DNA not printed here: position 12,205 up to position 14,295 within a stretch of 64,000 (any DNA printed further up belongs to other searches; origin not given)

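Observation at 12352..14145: Two paralogous HerA/FtsK-superfamily ATPases without any NurA, Sir2 or other partner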

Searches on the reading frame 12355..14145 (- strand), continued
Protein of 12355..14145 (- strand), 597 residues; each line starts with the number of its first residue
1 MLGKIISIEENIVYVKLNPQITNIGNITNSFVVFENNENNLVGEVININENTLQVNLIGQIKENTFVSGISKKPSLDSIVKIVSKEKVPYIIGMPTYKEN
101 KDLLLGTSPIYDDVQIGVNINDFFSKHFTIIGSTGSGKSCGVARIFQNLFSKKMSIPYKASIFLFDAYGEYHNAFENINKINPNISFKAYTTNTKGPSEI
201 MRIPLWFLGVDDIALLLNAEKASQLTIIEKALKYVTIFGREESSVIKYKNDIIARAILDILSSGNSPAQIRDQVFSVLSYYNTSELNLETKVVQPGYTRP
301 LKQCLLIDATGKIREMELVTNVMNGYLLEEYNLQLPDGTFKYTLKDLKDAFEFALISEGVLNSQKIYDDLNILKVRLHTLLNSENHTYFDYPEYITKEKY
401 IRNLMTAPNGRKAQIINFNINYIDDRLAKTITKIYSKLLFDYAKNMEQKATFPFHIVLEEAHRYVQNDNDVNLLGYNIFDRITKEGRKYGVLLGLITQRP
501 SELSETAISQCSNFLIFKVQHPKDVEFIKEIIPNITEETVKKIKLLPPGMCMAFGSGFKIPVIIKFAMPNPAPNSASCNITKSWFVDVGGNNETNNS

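Call 40: find_encoding_contigs(protein=P0264, flank=6000, max_places=2)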
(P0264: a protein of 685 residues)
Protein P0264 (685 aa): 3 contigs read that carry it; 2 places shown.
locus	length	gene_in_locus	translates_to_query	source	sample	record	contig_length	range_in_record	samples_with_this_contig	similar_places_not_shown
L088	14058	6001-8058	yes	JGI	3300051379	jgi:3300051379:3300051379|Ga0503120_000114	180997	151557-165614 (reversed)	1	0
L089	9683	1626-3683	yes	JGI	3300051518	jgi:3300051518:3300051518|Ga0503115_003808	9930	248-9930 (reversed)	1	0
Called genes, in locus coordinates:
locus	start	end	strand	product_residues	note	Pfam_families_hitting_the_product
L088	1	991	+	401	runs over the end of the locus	PF13166:AAA_13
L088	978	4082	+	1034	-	PF04313:HSDR_N, PF00270:DEAD, PF04851:ResIII, PF18766:SWI2_SNF2, PF22679:T1R_D3-like, PF12008:EcoR124_C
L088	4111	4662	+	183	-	-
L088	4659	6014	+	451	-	PF13289:SIR2_2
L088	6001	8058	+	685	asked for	PF01580:FtsK_SpoIIIE (faint), PF01935:DUF87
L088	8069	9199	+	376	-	PF00753:Lactamase_B (faint), PF19583:ODP (faint)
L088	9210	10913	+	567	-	PF03235:GmrSD_N, PF07510:GmrSD_C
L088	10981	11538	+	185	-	PF04471:Mrr_cat (weak)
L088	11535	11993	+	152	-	-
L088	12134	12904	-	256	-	-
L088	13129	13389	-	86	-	PF01381:HTH_3, PF12844:HTH_19 (weak), PF13443:HTH_26 (weak)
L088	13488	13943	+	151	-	-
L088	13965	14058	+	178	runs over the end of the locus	-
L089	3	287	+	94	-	?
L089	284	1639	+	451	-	PF13289:SIR2_2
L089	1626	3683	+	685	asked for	PF01580:FtsK_SpoIIIE (faint), PF01935:DUF87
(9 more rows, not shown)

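Call 41: find_encoding_contigs(protein=P0254, flank=7000, max_places=2)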
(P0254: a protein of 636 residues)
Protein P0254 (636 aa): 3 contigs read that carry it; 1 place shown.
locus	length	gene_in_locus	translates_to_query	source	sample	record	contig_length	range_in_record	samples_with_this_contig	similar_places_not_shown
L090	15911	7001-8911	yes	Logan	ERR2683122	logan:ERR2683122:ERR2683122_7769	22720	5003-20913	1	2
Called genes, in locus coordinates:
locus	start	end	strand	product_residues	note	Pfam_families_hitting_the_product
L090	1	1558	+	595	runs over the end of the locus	PF00239:Resolvase, PF07508:Recombinase, PF13408:Zn_ribbon_recom (weak)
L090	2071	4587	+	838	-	PF00145:DNA_methylase, PF07669:Eco57I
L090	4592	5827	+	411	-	-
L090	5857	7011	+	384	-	PF13289:SIR2_2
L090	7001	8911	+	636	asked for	PF01935:DUF87, PF10412:TrwB_AAD_bind (faint)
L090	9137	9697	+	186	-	PF13302:Acetyltransf_3, PF00583:Acetyltransf_1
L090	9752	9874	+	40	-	-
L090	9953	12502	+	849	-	PF09565:RE_NgoFVII (faint), PF13091:PLDc_2, PF00270:DEAD (weak), PF04851:ResIII, PF18766:SWI2_SNF2, PF00271:Helicase_C, PF26350:DUF8090, PF11907:DUF3427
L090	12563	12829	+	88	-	PF11907:DUF3427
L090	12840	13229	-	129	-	PF00293:NUDIX, PF14815:NUDIX_4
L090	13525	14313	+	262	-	-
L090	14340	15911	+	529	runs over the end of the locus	PF00501:AMP-binding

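Call 42: find_encoding_contigs(protein=P0258, flank=7000, max_places=2)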
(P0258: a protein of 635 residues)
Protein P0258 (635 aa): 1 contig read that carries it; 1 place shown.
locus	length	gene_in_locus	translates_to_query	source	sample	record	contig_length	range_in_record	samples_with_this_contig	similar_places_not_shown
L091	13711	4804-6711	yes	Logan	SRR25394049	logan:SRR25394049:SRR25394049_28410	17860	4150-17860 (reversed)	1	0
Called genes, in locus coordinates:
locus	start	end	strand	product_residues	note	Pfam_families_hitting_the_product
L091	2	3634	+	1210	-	?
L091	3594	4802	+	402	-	PF13289:SIR2_2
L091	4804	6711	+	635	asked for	PF01935:DUF87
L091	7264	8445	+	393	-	PF14281:PDDEXK_4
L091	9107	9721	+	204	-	PF02810:SEC-C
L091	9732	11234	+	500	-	PF00069:Pkinase, PF07714:PK_Tyr_Ser-Thr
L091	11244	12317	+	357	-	PF09565:RE_NgoFVII (weak), PF13091:PLDc_2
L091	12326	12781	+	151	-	-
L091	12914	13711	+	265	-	-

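Call 43: find_encoding_contigs(protein=P0248, flank=7000, max_places=2)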
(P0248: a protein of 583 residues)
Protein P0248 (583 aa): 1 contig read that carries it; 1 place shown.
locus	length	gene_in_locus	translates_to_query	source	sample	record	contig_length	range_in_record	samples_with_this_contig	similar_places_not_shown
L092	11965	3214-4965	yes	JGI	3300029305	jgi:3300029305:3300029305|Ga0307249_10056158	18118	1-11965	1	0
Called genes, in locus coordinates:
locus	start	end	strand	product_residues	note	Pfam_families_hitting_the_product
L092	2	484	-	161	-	?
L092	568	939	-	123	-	-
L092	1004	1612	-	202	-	PF14804:Jag_N, PF13083:KH_KhpA-B, PF01424:R3H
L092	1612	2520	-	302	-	PF02096:60KD_IMP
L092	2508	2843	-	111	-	PF00825:Ribonuclease_P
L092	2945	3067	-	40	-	PF00468:Ribosomal_L34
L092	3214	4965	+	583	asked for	PF01935:DUF87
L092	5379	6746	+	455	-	PF11638:DnaA_N (weak), PF13401:AAA_22 (faint), PF01695:IstB_IS21, PF00308:Bac_DnaA, PF00004:AAA (weak), PF13173:AAA_14 (weak), PF13479:AAA_24 (weak), PF08299:Bac_DnaA_C, +1 more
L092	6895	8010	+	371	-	PF00712:DNA_pol3_beta, PF02767:DNA_pol3_beta_2, PF02768:DNA_pol3_beta_3, PF00712:DNA_pol3_beta (weak)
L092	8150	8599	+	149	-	PF06338:ComK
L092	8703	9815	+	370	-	PF02463:SMC_N, PF13175:AAA_15 (faint), PF13476:AAA_23, PF13304:AAA_21 (faint)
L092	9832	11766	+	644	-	PF02518:HATPase_c, PF00204:DNA_gyraseB, PF01751:Toprim, PF00986:DNA_gyraseB_C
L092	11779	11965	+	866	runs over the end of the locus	PF00521:DNA_topoisoIV, PF03989:DNA_gyraseA_C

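Call 58: find_encoding_contigs(protein=P0246, flank=7000, max_places=2)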
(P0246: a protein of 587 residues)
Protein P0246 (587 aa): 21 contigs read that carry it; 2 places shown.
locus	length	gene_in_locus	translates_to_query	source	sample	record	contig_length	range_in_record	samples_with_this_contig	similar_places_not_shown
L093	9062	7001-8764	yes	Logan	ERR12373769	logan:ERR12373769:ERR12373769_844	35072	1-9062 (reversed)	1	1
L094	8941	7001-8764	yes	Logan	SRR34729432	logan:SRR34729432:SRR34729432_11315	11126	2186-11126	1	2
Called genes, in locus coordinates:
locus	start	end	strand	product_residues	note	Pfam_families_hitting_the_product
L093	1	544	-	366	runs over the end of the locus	PF01381:HTH_3, PF12844:HTH_19 (weak), PF13560:HTH_31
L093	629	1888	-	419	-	PF03952:Enolase_N, PF00113:Enolase_C, PF13378:MR_MLE_C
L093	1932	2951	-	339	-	PF13145:Rotamase_2 (weak)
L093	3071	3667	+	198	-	PF01553:Acyltransferase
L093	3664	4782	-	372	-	-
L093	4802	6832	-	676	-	PF00884:Sulfatase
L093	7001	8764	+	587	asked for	PF01935:DUF87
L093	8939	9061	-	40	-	?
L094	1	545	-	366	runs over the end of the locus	PF01381:HTH_3, PF12844:HTH_19 (weak), PF13560:HTH_31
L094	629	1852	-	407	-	PF03952:Enolase_N, PF00113:Enolase_C, PF13378:MR_MLE_C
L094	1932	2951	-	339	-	PF13145:Rotamase_2 (weak)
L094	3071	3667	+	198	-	PF01553:Acyltransferase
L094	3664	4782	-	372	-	-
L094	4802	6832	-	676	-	PF00884:Sulfatase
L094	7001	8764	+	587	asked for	PF01935:DUF87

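Call 59: find_encoding_contigs(protein=P0245, flank=7000, max_places=2)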
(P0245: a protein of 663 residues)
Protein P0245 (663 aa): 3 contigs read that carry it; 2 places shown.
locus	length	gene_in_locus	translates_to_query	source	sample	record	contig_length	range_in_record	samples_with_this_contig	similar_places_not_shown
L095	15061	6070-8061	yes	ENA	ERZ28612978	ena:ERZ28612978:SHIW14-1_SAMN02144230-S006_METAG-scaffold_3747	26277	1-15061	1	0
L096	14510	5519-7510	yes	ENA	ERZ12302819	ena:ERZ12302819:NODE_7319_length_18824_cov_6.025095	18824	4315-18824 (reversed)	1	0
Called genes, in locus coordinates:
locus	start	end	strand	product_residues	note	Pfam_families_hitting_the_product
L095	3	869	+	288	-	?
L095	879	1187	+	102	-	PF13780:DUF4176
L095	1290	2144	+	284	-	PF00849:PseudoU_synth_2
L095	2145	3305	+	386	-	PF00933:Glyco_hydro_3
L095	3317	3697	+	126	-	PF13622:4HBT_3 (weak), PF03061:4HBT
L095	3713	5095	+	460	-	PF01336:tRNA_anti-codon, PF00152:tRNA-synt_2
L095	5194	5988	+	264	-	PF00481:PP2C, PF13672:PP2C_2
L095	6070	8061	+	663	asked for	PF01935:DUF87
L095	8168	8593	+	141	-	PF04472:SepF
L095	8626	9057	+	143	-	PF05103:DivIVA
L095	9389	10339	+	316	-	PF01699:Na_Ca_ex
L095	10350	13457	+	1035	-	PF00133:tRNA-synt_1, PF09334:tRNA-synt_1g (weak), PF01921:tRNA-synt_1f (weak), PF08264:Anticodon_1, PF19302:DUF5915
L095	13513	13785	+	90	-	-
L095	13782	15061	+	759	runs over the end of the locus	-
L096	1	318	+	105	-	?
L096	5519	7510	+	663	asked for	PF01935:DUF87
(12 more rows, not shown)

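Call 60: find_encoding_contigs(protein=P0251, flank=7000, max_places=2)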
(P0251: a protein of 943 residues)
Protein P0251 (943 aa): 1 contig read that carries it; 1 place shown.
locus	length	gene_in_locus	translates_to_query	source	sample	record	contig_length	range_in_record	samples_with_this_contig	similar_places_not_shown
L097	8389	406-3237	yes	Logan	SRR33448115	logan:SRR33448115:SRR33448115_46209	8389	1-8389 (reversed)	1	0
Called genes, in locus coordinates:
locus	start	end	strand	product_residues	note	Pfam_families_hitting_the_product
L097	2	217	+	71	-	?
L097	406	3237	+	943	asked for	PF01935:DUF87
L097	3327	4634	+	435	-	PF02881:SRP54_N, PF13401:AAA_22 (faint), PF06414:Zeta_toxin (faint), PF00448:SRP54, PF13207:AAA_17 (faint), PF02978:SRP_SPB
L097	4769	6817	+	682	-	-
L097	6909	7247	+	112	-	-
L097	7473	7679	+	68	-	PF01192:RNA_pol_Rpb6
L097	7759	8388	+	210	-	?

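Call 64: find_related_loci(query=A3, collection=viral_contigs, flank=6000)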
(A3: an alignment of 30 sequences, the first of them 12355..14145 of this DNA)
Query A3 (597 aa) in viral_contigs; peptide patterns used: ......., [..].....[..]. (x = any residue, [..] = any of these).
26 stretches matched a pattern, but none encodes a relative of the query by tblastn (E <= 1e-3).

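Call 69: search_solved_structures(query=window:12355-14145:-, max_evalue=1e-10, show_alignments=2)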
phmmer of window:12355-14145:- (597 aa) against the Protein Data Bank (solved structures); distinct sequences matched with E-value up to 1e-10: 8.
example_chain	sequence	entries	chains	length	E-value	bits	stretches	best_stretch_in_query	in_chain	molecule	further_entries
9c1m_M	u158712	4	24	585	4.2e-41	144.6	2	431-585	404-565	ATP-binding protein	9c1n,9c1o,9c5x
8ziq_M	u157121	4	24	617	5e-37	131.1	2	423-584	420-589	HerA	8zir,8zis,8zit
8xau_A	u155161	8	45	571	6.7e-35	124.1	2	414-584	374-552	ATP-binding protein | HerA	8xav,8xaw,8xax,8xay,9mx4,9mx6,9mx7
8j4u_M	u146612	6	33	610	1.2e-29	106.7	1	428-584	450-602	Nucleoside triphosphate hydrolase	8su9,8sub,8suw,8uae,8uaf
8wiv_A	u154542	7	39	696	3.2e-28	102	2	411-585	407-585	Helicase HerA central domain-containing protein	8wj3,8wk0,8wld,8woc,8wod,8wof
4d2i_A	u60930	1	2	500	6.1e-27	97.8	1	420-568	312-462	HERA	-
8yho_A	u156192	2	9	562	1.9e-26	96.2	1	414-566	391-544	DUF87 domain-containing protein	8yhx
9x1l_A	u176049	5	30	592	5.8e-20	74.8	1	444-566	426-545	DNA helicase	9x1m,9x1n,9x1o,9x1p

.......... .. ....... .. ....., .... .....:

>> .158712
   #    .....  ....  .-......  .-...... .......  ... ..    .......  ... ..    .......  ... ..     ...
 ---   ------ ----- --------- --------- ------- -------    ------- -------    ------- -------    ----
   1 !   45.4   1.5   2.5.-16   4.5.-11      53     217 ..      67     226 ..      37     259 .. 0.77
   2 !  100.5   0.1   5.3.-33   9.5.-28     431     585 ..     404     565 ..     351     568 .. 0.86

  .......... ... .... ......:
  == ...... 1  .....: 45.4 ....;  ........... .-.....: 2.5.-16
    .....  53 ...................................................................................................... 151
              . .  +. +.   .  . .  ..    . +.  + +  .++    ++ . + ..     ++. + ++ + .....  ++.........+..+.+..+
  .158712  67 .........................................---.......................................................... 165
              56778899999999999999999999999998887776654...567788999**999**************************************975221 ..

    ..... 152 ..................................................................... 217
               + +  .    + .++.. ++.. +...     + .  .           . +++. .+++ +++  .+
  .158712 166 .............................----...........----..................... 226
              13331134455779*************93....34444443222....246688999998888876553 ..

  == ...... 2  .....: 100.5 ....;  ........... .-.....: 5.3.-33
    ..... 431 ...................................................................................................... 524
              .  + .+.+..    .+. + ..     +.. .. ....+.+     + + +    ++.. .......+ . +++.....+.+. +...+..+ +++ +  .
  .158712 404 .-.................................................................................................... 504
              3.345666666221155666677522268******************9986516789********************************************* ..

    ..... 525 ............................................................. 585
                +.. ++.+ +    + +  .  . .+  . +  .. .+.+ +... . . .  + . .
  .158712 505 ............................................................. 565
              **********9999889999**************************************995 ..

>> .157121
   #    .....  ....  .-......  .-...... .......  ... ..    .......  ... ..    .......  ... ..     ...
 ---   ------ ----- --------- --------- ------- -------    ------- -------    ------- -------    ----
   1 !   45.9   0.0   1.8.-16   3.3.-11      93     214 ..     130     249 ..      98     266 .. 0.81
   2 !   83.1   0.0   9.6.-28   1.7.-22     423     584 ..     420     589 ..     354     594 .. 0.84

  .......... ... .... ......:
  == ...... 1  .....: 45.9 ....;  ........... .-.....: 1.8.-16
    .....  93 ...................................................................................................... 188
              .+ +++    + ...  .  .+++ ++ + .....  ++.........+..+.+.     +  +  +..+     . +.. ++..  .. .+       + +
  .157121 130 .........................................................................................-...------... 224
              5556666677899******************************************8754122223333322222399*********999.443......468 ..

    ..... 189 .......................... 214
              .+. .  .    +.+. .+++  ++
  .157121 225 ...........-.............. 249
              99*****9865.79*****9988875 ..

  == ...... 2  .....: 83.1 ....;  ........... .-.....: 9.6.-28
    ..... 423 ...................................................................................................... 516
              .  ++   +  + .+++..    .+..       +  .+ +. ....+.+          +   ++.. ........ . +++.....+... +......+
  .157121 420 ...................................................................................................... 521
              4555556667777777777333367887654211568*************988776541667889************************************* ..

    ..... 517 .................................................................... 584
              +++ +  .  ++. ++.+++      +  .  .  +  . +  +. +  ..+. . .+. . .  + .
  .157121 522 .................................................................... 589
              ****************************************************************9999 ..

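Call 73: predict_structure(alignment_id=A3)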
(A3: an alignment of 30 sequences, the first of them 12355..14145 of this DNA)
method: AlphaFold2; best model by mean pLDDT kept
length: 597 residues; sequences in the alignment: 30
mean_pLDDT: 83.2   pTM: 0.78
mean pLDDT of the five models: 83.2, 80.1, 79.7, 78.0, 77.8
residues with pLDDT >= 90: 154; 70-90: 374; 50-70: 54; < 50: 15
segments of 3 or more residues with pLDDT < 50: 586-597
pLDDT, mean of each block of 10 residues (from residue 1): 86 85 68 83 87 89 81 86 86 83 90 89 86 90 91 73 90 83 87 85 92 91 87 81 79 86 84 84 86 83 87 85 82 59 88 67 72 91 92 91 88 91 89 92 77 82 73 82 84 90 87 92 89 77 89 88 91 70 51 29
secondary structure, 60 per line:
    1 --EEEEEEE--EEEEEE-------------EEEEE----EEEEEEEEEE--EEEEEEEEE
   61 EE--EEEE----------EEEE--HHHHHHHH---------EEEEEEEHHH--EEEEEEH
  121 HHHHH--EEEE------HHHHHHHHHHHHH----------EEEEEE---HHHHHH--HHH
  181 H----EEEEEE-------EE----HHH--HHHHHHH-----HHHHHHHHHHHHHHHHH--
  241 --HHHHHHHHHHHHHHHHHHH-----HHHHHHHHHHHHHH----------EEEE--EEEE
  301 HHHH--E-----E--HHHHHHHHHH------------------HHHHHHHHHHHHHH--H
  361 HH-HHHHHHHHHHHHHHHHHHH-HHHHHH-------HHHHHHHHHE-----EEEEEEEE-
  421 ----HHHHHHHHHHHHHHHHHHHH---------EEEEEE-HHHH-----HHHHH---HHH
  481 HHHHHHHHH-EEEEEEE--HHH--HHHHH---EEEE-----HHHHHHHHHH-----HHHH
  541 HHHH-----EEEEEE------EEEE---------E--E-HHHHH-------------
elements in order: E3-9 E12-17 E31-35 E40-49 E52-62 E65-68 E79-82 H85-92 E102-108 E114-119 H120-125 E128-131 H138-150 E161-166 H170-175 H178-181 E186-191 H210-216 H222-238 H243-261 H267-280 E291-294 E297-300 H301-304 H316-325 H344-357 H364-382 H384-389 H397-405 E412-419 H425-444 E454-459 H461-464 H470-474 H478-489 E491-497 H505-509 E513-516 H522-531 H537-544 E550-555 E562-565 H580-584
